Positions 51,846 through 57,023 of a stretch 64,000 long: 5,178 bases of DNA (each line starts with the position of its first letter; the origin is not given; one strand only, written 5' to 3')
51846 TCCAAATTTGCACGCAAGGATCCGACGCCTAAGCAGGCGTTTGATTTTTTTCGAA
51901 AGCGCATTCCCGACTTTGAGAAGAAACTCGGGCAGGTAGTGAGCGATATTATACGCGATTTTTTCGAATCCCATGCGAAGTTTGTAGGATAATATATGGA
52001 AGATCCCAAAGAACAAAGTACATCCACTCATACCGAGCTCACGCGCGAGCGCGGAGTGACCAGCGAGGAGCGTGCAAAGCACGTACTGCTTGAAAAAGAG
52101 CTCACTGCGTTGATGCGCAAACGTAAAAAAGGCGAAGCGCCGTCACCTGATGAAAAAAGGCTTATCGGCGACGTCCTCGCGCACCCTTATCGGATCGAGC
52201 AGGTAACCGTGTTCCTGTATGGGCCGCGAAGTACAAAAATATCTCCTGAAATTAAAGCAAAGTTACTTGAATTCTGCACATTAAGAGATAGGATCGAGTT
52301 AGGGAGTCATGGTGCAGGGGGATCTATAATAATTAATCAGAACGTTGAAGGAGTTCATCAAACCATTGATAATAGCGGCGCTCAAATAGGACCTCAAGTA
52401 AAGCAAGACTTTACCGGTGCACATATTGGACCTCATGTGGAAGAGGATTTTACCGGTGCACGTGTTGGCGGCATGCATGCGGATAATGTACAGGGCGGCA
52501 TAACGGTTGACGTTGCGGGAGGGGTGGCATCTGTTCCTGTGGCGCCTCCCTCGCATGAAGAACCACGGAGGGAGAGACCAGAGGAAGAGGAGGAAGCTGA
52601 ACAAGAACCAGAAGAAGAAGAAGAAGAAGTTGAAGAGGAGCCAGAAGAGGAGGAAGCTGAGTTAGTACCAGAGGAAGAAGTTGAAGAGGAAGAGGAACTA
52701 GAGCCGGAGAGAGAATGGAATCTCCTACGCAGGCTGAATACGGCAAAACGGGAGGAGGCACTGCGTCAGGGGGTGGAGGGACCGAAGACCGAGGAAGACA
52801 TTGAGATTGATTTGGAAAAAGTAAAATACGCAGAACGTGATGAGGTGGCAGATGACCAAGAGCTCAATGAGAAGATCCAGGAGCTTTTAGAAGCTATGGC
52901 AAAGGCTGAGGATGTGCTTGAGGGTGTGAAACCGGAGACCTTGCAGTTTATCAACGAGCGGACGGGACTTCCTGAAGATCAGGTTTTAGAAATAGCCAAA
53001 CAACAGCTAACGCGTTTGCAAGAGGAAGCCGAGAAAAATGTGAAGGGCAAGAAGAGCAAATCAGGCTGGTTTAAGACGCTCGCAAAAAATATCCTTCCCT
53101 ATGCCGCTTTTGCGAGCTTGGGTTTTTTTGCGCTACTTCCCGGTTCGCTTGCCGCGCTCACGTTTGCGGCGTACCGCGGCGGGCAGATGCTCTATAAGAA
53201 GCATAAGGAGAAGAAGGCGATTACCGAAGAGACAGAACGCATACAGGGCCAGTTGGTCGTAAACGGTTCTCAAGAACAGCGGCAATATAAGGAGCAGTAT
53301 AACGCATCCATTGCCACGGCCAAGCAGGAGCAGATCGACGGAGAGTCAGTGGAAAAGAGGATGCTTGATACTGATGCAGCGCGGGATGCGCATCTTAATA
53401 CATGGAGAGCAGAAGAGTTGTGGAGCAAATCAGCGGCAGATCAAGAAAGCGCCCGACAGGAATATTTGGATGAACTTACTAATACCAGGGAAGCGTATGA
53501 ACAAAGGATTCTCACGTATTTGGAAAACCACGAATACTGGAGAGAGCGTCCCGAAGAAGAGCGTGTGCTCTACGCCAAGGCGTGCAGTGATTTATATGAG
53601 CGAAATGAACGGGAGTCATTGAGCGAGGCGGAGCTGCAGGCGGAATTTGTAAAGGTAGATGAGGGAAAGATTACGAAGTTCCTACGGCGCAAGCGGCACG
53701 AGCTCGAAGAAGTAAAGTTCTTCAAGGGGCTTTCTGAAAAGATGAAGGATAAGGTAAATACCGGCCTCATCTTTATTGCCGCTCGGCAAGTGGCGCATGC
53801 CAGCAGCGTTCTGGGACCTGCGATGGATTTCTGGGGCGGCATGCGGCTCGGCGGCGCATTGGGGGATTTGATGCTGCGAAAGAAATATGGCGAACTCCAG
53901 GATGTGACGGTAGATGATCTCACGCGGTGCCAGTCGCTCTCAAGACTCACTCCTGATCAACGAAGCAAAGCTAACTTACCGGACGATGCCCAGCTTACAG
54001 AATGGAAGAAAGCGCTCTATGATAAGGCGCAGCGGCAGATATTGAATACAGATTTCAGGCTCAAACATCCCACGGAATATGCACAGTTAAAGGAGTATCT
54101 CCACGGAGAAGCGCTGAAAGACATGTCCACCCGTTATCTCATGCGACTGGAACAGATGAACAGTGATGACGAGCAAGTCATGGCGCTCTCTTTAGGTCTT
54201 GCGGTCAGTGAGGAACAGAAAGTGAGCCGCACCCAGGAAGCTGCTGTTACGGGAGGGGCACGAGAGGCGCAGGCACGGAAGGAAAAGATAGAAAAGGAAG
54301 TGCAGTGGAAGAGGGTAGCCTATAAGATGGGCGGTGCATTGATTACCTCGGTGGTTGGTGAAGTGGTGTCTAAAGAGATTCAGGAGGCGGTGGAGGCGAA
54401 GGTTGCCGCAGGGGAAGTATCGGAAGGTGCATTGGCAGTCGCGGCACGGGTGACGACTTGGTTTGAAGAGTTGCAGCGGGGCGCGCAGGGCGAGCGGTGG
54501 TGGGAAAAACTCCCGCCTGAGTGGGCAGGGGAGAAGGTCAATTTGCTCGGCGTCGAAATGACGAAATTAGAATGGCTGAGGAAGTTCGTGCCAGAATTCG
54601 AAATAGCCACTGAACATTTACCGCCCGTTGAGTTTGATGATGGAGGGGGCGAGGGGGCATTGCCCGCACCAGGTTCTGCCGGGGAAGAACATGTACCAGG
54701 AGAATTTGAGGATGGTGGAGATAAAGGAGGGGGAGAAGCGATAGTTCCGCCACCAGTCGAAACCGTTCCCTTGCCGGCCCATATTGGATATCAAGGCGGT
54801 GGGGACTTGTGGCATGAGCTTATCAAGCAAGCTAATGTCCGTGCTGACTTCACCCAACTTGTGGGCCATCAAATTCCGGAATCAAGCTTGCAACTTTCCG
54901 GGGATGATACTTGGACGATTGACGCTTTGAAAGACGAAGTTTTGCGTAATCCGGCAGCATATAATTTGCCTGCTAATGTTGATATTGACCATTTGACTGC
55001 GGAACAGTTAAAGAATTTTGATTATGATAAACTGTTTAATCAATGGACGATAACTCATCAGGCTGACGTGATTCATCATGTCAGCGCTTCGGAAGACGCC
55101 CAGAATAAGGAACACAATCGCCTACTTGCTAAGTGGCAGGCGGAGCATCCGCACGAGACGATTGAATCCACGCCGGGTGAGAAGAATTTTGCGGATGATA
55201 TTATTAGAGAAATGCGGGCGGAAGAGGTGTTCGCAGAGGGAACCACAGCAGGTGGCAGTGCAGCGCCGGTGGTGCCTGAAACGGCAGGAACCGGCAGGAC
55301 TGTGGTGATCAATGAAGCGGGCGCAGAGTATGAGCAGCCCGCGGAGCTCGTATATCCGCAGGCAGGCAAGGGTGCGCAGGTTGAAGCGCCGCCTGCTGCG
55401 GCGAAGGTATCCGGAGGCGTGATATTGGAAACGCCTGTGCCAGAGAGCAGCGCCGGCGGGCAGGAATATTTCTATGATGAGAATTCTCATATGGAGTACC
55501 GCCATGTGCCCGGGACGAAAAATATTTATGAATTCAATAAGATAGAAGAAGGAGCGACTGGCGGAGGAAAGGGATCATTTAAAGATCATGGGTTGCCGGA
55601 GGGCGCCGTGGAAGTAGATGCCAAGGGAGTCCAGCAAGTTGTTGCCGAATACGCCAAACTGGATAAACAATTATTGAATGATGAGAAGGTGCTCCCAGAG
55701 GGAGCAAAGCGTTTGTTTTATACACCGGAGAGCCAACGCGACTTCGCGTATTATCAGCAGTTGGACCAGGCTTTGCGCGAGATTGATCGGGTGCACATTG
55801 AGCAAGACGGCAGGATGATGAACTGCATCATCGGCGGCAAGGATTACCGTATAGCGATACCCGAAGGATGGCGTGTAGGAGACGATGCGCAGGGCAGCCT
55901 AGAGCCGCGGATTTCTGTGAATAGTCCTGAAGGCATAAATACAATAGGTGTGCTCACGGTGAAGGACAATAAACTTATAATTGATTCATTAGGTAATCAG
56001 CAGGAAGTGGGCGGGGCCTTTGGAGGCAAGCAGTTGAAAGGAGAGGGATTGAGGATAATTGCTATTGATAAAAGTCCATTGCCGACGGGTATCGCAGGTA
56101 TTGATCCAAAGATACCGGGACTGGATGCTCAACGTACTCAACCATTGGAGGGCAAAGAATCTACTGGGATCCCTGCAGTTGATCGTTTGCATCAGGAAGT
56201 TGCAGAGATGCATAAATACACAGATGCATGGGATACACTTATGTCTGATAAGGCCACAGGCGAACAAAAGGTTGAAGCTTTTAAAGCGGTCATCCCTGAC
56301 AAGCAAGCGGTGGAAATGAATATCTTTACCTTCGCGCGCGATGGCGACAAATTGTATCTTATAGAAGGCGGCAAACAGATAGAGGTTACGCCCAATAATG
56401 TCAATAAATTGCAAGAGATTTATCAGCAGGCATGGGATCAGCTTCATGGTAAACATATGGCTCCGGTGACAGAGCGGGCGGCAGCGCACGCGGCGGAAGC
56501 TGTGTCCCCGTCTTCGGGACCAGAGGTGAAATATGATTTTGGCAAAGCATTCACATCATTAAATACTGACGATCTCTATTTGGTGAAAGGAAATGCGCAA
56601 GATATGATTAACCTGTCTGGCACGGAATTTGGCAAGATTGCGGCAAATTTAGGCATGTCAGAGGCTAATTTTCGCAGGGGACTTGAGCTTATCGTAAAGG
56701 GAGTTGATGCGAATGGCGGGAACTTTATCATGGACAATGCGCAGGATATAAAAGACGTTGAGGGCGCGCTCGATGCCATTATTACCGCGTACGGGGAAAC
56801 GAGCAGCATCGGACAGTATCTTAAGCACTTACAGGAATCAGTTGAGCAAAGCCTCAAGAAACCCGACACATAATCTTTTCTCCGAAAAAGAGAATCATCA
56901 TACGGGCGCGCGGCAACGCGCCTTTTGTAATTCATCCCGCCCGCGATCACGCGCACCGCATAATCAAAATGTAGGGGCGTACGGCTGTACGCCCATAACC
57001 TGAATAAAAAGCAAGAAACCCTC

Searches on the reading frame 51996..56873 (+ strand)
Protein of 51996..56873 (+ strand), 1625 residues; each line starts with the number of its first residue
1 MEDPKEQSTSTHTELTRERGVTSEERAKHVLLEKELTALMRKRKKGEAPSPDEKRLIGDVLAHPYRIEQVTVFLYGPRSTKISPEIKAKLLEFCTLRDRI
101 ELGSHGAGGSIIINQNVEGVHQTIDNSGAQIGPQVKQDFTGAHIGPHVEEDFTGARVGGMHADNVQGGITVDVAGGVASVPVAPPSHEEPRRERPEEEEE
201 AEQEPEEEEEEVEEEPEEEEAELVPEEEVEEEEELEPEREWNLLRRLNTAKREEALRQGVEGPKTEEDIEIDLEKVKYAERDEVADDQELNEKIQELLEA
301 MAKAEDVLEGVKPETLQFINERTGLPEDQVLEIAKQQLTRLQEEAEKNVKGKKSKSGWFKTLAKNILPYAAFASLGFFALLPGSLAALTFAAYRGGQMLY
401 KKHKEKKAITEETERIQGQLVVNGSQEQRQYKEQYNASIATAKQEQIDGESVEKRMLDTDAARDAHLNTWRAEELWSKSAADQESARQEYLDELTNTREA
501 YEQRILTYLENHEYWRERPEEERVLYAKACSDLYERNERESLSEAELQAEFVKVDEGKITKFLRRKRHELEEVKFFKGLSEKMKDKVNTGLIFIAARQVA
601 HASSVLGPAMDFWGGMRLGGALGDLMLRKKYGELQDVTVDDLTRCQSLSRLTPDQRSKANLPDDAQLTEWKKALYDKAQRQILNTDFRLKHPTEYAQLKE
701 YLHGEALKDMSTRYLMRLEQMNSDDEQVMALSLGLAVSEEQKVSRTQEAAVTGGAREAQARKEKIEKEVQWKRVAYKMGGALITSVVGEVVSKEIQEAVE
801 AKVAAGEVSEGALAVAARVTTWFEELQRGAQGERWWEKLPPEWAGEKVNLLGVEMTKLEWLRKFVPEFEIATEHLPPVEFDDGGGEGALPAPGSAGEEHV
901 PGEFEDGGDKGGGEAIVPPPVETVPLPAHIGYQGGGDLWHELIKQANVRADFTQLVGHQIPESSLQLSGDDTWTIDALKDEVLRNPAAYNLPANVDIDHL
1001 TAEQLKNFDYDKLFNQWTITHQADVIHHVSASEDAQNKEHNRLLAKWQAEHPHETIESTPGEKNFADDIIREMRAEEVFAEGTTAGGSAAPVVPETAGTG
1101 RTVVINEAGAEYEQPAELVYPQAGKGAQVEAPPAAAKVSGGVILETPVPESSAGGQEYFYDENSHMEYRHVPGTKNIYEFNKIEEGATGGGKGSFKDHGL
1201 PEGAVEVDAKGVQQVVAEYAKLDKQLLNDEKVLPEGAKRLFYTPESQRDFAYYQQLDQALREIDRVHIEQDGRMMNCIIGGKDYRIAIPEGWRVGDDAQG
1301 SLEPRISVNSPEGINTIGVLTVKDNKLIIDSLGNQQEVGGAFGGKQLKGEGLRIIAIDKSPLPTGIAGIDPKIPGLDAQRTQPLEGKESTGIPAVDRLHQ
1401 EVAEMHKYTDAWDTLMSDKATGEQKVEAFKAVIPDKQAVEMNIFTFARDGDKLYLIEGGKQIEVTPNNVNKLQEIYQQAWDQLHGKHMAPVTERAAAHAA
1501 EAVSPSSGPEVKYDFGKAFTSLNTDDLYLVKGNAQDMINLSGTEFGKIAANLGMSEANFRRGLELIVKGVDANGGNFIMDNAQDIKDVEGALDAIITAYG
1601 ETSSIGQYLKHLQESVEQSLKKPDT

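Call 3: search_protein_families(library=pfam, proteins=[window:51996-56873:+], max_evalue=1)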
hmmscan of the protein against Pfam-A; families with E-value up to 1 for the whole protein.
window:51996-56873:+ (1625 aa): 1 family
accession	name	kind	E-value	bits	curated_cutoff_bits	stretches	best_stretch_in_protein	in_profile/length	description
PF05669.17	Med31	-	0.18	12.3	25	1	486-550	15-78/95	SOH1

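Call 16: search_protein_families(library=ncbifam, proteins=[window:51996-56873:+], max_evalue=1)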
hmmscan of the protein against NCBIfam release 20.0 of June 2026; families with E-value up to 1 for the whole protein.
window:51996-56873:+ (1625 aa): 0 families

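Call 17: search_protein_families(library=padloc, proteins=[window:51996-56873:+], max_evalue=0.1)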
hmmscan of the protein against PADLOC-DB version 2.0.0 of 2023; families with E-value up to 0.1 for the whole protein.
window:51996-56873:+ (1625 aa): 0 families

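Call 18: search_protein_families(library=phrogs, proteins=[window:51996-56873:+], max_evalue=0.1)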
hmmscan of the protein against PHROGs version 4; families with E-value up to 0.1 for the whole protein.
window:51996-56873:+ (1625 aa): 0 families

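Call 36: search_solved_structures(query=window:51996-56873:+, max_evalue=1)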
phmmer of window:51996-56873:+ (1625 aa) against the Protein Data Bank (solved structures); distinct sequences matched with E-value up to 1: 5.
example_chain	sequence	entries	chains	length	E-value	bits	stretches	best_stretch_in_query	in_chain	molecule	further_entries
3ksc_A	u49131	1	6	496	0.024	15.5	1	112-239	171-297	LegA class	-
6xgc_B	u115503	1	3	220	0.43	11.3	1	1166-1256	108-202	Hemagglutinin HA2 chain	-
7mpi_AE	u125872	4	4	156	0.57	10.9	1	379-462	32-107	60S ribosomal protein L6-A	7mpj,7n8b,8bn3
5gyl_A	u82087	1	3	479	0.63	10.8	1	124-222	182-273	legumin-like protein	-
6snt_l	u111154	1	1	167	0.8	10.4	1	379-484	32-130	60S ribosomal protein L6-B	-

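Call 84: search_dna_similar(query=window:51996-56873:+, collection=phages, mode=protein, max_evalue=0.001, max_rows=10)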
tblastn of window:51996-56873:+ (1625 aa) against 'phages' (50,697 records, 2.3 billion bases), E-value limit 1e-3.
No match.

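Call 85: search_dna_similar(query=window:51996-56873:+, collection=plasmids, mode=protein, max_evalue=0.001, max_rows=10)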
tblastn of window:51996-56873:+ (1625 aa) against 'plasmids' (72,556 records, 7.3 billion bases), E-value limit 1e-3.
No match.

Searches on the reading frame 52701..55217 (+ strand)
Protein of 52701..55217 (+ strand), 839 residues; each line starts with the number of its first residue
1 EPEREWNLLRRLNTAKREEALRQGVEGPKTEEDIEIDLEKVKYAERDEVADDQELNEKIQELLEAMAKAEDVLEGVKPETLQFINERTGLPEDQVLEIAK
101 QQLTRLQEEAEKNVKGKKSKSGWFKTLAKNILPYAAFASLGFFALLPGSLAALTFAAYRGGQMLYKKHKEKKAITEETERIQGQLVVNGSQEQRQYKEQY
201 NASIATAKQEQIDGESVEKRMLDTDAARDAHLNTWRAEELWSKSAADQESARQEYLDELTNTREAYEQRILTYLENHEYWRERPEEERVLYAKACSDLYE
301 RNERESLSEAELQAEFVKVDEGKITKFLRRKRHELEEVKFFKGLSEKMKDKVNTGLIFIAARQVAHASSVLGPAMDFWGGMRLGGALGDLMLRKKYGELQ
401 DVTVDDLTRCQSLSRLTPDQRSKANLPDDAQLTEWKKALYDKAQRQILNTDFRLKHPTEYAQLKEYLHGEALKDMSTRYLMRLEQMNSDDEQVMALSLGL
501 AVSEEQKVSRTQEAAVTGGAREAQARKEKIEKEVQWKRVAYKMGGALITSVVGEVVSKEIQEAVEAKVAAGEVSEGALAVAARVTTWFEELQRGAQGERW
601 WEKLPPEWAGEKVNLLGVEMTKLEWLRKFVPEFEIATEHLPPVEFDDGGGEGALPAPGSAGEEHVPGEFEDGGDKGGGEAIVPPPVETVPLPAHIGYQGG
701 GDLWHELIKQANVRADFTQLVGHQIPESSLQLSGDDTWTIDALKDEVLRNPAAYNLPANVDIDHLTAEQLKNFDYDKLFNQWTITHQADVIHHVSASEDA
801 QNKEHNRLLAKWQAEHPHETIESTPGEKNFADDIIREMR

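Call 64: find_related_loci(query=A8, collection=genome_contigs, flank=10000)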
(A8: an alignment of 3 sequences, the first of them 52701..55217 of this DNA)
Query A8 (839 aa) in genome_contigs; peptide patterns used: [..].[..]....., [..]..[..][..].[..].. (x = any residue, [..] = any of these).
67 stretches matched a pattern, but none encodes a relative of the query by tblastn (E <= 1e-3).

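Call 106: search_solved_structures(query=A8, max_evalue=1)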
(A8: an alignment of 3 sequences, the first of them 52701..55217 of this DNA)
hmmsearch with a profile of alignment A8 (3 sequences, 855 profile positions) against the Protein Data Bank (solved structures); distinct sequences matched with E-value up to 1: 7.
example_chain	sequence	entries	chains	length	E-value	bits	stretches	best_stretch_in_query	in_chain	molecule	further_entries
9tz5_q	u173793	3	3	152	0.015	16.8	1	506-586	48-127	Large ribosomal subunit protein bL9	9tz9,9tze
5y0p_A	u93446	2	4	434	0.045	15.2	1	290-368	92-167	UPF0348 protein B4417_3650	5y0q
5y0n_A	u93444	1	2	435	0.045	15.1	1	290-368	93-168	UPF0348 protein B4417_3650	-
5y0o_A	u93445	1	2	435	0.045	15.1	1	290-368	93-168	UPF0348 protein B4417_3650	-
5j73_A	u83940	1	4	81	0.19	13.1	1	22-76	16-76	protein design 2L4HC2_9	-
7f0r_F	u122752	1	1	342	0.9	10.8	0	49-113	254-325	RNA polymerase sigma factor RpoS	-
7vf9_F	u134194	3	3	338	0.92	10.8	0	49-113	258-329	RNA polymerase sigma factor RpoS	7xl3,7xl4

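Call 111: find_related_loci(query=A8, collection=viral_contigs, flank=8000)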
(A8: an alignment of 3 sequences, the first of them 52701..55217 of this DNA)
Query A8 (839 aa) in viral_contigs; peptide patterns used: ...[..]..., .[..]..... (x = any residue, [..] = any of these).
184 stretches matched a pattern, but none encodes a relative of the query by tblastn (E <= 1e-3).

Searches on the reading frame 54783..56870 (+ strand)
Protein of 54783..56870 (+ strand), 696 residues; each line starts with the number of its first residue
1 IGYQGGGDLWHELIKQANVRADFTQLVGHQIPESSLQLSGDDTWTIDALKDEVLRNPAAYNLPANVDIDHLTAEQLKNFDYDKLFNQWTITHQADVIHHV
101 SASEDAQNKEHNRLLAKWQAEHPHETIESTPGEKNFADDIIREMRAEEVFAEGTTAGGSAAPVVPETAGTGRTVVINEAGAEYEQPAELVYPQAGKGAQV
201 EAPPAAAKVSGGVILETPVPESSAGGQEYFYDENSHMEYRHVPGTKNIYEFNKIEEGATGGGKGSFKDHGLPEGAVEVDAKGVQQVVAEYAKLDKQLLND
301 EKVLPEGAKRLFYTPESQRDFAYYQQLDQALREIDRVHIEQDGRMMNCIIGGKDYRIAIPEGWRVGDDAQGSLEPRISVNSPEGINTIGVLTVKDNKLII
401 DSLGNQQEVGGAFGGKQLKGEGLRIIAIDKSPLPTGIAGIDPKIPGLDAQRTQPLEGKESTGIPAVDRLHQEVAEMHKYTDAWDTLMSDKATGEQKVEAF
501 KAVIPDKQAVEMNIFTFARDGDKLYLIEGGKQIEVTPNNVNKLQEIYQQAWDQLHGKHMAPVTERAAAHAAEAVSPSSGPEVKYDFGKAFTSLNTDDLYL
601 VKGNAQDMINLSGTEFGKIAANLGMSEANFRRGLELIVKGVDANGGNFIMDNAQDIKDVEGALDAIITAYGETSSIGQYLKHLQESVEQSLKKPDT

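Call 99: predict_structure(protein=window:54783-56870:+)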
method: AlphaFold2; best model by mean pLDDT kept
length: 696 residues; sequences in the alignment: 1
mean_pLDDT: 40.7   pTM: 0.28
mean pLDDT of the five models: 40.7, 39.6, 38.1, 37.4, 36.5
residues with pLDDT >= 90: 0; 70-90: 53; 50-70: 123; < 50: 520
segments of 3 or more residues with pLDDT < 50: 1-50, 68-74, 76-78, 85-112, 114-116, 122-227, 229-238, 241-467, 566-614, 616-619, 621-624, 639-649, 673-676, 690-696
pLDDT, mean of each block of 10 residues (from residue 1): 35 35 32 28 38 55 52 49 45 30 35 47 36 35 35 26 26 25 27 28 24 32 38 45 43 33 30 28 32 32 33 29 29 29 39 37 31 29 29 32 29 27 23 24 26 25 40 57 71 79 77 75 81 83 62 62 50 31 31 34 35 46 53 55 41 59 60 51 56 33
secondary structure, 60 per line:
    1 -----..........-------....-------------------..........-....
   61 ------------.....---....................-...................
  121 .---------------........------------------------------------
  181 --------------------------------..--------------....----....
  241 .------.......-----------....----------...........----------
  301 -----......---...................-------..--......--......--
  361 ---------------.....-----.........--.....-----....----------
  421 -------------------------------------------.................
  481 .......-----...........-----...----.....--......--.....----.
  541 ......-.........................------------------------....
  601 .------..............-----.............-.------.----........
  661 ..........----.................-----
elements in order (helices of 4 or more, strands of 3 or more residues): H6-15 H23-26 H46-55 H57-60 H73-77 H81-100 H102-121 H137-144 E229-232 E237-241 E248-254 H266-269 H280-290 H306-311 H315-333 E345-350 E353-358 E376-380 E386-394 E397-401 H407-410 H464-487 H493-503 E509-511 E516-520 E523-528 E531-535 H540-546 H548-572 E597-601 E608-612 H613-621 H627-639 H653-670 H675-691
